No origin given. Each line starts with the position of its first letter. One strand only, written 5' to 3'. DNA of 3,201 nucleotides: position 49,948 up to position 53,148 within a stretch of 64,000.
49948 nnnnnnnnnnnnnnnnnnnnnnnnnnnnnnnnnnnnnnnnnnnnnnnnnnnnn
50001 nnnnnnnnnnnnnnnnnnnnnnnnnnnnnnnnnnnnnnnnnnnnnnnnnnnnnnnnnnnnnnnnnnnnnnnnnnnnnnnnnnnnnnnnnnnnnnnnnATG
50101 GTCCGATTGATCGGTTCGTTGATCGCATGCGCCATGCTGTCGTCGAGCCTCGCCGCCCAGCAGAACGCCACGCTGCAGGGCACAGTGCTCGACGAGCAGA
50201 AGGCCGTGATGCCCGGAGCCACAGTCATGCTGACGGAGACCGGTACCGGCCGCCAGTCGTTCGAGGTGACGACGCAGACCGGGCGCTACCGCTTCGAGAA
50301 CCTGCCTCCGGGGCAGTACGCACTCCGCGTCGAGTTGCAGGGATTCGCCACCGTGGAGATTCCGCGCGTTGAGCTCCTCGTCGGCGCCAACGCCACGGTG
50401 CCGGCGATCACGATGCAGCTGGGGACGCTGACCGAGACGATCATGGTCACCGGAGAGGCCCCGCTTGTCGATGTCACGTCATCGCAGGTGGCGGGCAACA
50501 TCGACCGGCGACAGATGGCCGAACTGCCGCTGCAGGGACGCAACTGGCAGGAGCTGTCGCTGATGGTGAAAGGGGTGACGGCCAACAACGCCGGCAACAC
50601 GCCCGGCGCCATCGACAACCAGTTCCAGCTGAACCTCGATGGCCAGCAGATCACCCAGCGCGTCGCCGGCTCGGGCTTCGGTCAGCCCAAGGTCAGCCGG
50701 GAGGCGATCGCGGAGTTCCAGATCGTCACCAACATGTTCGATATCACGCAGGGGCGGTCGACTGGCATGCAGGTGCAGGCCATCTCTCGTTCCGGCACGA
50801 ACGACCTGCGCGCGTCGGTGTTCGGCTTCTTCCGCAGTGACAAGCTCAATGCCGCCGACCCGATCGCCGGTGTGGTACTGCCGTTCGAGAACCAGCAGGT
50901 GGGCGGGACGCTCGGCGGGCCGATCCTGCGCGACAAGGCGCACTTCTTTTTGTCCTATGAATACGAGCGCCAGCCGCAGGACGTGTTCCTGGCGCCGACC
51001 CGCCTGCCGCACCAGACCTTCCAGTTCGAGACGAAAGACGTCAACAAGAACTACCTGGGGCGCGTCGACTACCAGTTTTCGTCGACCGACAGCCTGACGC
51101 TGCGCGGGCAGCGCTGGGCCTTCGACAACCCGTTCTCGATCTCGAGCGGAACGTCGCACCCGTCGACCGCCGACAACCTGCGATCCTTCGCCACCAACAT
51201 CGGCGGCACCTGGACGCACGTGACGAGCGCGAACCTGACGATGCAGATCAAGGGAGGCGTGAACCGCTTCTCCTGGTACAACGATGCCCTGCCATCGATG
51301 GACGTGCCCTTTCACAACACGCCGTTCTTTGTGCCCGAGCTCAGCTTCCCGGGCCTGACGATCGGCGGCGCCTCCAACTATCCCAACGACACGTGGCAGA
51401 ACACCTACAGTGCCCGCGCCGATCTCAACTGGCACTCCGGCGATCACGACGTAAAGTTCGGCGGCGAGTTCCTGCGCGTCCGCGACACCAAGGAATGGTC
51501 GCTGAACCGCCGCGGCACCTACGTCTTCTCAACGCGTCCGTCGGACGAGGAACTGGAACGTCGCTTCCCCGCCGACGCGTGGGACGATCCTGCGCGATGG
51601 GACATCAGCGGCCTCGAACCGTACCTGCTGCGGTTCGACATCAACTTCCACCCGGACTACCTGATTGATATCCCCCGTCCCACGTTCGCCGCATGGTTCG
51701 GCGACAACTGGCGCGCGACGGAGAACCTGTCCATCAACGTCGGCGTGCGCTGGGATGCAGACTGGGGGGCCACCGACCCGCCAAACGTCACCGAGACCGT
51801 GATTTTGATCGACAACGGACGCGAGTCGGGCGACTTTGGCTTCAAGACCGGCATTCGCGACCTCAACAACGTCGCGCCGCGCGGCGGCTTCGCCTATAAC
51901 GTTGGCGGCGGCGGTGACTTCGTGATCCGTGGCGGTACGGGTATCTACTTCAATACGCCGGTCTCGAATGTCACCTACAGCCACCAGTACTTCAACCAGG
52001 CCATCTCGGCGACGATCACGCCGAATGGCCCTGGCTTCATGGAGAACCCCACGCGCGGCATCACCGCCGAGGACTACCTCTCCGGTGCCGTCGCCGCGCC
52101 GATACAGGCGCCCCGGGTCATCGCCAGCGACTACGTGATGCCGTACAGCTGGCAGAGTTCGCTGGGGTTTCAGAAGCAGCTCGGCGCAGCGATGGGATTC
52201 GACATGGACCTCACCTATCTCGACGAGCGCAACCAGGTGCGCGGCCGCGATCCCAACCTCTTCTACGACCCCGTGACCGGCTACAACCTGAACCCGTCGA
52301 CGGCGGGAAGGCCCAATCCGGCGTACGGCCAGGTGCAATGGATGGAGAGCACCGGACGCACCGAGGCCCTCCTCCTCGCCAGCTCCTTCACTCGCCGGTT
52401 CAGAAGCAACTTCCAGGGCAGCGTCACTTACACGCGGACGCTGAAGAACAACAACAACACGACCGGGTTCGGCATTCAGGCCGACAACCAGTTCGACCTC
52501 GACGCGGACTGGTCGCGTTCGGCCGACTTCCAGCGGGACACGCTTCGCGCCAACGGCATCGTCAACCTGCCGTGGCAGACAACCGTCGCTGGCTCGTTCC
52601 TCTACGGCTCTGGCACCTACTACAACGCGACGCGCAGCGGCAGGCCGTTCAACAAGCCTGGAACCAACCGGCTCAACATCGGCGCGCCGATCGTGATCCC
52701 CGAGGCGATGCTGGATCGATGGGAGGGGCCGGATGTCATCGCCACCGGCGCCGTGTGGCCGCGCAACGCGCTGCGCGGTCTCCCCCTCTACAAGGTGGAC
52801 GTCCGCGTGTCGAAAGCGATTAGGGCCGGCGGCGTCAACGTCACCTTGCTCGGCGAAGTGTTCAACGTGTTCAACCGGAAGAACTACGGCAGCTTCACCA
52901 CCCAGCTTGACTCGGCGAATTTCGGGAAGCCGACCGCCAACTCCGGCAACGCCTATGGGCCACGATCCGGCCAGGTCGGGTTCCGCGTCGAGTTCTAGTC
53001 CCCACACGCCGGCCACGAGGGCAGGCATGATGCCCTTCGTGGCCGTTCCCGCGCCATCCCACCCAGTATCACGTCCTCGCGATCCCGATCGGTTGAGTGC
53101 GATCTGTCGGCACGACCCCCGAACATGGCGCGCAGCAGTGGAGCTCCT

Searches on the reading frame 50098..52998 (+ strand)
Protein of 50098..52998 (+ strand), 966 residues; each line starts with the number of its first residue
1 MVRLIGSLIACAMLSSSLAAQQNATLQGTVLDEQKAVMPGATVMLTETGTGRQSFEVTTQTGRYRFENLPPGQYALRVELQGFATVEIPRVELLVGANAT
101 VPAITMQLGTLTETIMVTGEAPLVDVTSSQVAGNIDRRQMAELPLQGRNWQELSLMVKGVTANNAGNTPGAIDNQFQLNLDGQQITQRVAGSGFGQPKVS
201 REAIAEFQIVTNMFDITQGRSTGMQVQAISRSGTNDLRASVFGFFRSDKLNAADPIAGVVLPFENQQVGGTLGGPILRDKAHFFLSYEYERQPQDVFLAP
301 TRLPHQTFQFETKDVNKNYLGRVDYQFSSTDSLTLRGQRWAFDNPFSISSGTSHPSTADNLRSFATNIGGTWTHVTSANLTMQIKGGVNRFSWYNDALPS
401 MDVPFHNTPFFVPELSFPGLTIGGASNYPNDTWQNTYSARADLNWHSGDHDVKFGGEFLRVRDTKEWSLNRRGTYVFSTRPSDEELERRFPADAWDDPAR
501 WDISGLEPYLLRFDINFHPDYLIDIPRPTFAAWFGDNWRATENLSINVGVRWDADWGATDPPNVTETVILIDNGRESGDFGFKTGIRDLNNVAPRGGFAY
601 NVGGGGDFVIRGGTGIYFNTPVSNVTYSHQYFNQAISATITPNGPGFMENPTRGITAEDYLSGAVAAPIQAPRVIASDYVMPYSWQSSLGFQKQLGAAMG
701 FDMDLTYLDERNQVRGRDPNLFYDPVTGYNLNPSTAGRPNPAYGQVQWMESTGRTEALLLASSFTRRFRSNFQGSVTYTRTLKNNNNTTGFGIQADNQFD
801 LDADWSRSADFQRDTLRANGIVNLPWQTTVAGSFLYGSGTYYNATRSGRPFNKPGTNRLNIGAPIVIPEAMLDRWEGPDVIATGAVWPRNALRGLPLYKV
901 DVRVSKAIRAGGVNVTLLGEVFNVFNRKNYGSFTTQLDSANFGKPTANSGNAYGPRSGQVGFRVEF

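Call 11: search_protein_families(library=pfam, proteins=[window:50098-52998:+], max_evalue=0.001)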
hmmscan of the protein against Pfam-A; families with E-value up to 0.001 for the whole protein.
window:50098-52998:+ (966 aa): 4 families
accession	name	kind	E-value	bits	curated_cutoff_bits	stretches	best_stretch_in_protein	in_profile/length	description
PF25183.1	OMP_b-brl_4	-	4e-83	280.7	30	2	308-959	144-838/838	Outer membrane beta barrel domain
PF13620.12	CarboxypepD_reg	-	7.8e-20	71.5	32.3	1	25-106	1-81/82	Carboxypeptidase regulatory-like domain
PF13715.12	CarbopepD_reg_2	-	3e-09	37.2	32.2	1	26-88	1-60/88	CarboxypepD_reg-like domain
PF17210.9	SdrD_B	-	0.00014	22.5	29.7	1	32-79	18-65/112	SdrD B-like domain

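Call 25: find_encoding_contigs(protein=window:50098-52998:+, flank=10000, max_places=10)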
Protein window:50098-52998:+ (966 aa): no gene with exactly this product is on record in the collection.

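Call 26: find_homologous_proteins(query=window:50098-52998:+, max_evalue=1e-50)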
Query window:50098-52998:+ (966 aa): 1291 proteins with E <= 1e-50 among 8000 candidates; the best 120 are listed.
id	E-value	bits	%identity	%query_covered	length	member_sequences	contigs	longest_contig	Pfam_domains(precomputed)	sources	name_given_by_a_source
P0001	0.0e+0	2228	100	100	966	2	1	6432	PF13715.13,PF25183.2,PF13620.13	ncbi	ncbi:MAG: carboxypeptidase regulatory-like domain-containing protein [Vicinamibacterales bacterium]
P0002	0.0e+0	1901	84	99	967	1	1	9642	PF13715.13,PF25183.2,PF13620.13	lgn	-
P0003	0.0e+0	1826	80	100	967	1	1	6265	PF13715.13,PF25183.2,PF13620.13,PF22904.4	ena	-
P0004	0.0e+0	1793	80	98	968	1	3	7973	PF13715.13,PF25183.2,PF13620.13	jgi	-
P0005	0.0e+0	1790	80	98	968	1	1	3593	PF13715.13,PF25183.2,PF13620.13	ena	-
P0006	0.0e+0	1777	78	100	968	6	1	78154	PF13715.13,PF25183.2,PF13620.13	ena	-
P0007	0.0e+0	1774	79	98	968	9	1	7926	PF13715.13,PF25183.2,PF13620.13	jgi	-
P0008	0.0e+0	1773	79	100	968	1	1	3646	PF13715.13,PF25183.2,PF13620.13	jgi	-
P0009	0.0e+0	1771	78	100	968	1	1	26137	PF13715.13,PF25183.2,PF13620.13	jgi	jgi:hypothetical protein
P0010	0.0e+0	1768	78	100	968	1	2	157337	PF13715.13,PF25183.2,PF13620.13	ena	-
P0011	0.0e+0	1762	77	100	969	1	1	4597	PF13715.13,PF25183.2,PF13620.13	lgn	-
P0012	0.0e+0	1752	77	100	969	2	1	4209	PF13715.13,PF25183.2,PF13620.13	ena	-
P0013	0.0e+0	1747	76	100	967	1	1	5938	PF13715.13,PF25183.2,PF13620.13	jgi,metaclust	metaclust:\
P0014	0.0e+0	1741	76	100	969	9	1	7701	PF13715.13,PF25183.2,PF13620.13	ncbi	-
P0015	0.0e+0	1738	78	98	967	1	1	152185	PF13715.13,PF25183.2,PF13620.13,PF17210.10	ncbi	ncbi:MAG: TonB-dependent receptor [Vicinamibacterales bacterium]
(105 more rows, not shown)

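Call 27: find_encoding_contigs(protein=P0002, flank=5000, max_places=3)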
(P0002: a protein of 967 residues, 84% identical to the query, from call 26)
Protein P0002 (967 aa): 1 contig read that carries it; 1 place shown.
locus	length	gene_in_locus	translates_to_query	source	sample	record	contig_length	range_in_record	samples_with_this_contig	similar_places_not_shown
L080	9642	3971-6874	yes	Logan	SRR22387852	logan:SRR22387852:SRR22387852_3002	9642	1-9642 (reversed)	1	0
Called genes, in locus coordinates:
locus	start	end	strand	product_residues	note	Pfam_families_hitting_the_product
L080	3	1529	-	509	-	?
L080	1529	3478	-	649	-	PF01019:G_glu_transpept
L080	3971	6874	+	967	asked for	PF13620:CarboxypepD_reg, PF13715:CarbopepD_reg_2, PF25183:OMP_b-brl_4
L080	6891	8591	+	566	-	PF01019:G_glu_transpept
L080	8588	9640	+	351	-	?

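Call 28: find_encoding_contigs(protein=P0003, flank=5000, max_places=3)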
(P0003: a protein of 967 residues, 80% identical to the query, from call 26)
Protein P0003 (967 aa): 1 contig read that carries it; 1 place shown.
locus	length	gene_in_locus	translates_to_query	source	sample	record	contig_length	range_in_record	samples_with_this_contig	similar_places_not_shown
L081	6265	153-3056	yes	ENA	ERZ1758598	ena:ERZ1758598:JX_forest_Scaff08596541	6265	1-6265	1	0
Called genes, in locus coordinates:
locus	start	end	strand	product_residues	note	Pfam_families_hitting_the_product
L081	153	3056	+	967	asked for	PF13620:CarboxypepD_reg, PF13715:CarbopepD_reg_2, PF22904:NOMO1-like_2nd (weak), PF25183:OMP_b-brl_4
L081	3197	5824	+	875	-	PF19313:DUF5916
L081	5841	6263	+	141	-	?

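Call 29: find_encoding_contigs(protein=P0004, flank=5000, max_places=3)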
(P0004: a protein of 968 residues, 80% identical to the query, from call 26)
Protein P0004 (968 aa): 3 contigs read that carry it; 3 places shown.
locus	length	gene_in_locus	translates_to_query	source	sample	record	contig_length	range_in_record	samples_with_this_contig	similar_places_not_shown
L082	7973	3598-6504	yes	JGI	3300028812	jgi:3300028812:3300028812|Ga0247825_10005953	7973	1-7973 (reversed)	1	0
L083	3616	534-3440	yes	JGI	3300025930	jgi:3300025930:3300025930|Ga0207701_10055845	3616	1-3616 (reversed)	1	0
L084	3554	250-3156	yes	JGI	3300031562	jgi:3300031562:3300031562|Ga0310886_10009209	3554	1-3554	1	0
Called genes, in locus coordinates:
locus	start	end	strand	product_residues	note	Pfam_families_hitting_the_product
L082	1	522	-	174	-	?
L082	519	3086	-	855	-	PF07626:PSD3, PF07637:PSD5, PF07631:PSD4, PF07627:PSCyt3, PF07624:PSD2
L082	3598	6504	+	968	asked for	PF13620:CarboxypepD_reg, PF13715:CarbopepD_reg_2, PF25183:OMP_b-brl_4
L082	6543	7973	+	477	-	?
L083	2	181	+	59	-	?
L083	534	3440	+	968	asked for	PF13620:CarboxypepD_reg, PF13715:CarbopepD_reg_2, PF25183:OMP_b-brl_4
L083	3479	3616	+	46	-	?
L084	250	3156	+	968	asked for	PF13620:CarboxypepD_reg, PF13715:CarbopepD_reg_2, PF25183:OMP_b-brl_4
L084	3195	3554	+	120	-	?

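Call 31: find_related_loci(query=window:50098-52998:+, collection=metagenome_contigs, flank=4000)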
Query window:50098-52998:+ (966 aa) in metagenome_contigs; peptide patterns used: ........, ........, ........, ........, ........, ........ (x = any residue, [..] = any of these).
203 stretches matched a pattern; 137 encode a relative of the query (tblastn E <= 1e-3); the best 80 are kept; 80 distinct loci.
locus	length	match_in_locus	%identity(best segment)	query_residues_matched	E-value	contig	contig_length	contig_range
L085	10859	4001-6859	80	15-966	0e+0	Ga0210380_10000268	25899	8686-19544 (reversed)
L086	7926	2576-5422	79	19-966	0e+0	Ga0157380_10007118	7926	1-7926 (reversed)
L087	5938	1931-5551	76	1-966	0e+0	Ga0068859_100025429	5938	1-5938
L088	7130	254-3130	76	8-966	0e+0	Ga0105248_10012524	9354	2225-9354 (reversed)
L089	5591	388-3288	75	1-966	0e+0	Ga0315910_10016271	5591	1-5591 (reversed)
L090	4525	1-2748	77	52-966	0e+0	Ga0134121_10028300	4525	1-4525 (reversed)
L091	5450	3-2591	77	104-966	0e+0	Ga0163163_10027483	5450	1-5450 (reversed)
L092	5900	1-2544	78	120-966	0e+0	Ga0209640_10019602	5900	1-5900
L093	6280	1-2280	80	207-966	0e+0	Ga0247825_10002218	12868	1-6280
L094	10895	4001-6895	63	3-966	0e+0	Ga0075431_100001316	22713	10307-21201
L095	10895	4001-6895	63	3-966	0e+0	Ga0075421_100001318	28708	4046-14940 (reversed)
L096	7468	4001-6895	63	3-966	0e+0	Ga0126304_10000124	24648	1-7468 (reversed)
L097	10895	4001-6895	62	3-966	0e+0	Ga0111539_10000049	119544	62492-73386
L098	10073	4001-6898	63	3-966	0e+0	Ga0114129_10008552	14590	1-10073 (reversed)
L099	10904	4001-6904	63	1-966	0e+0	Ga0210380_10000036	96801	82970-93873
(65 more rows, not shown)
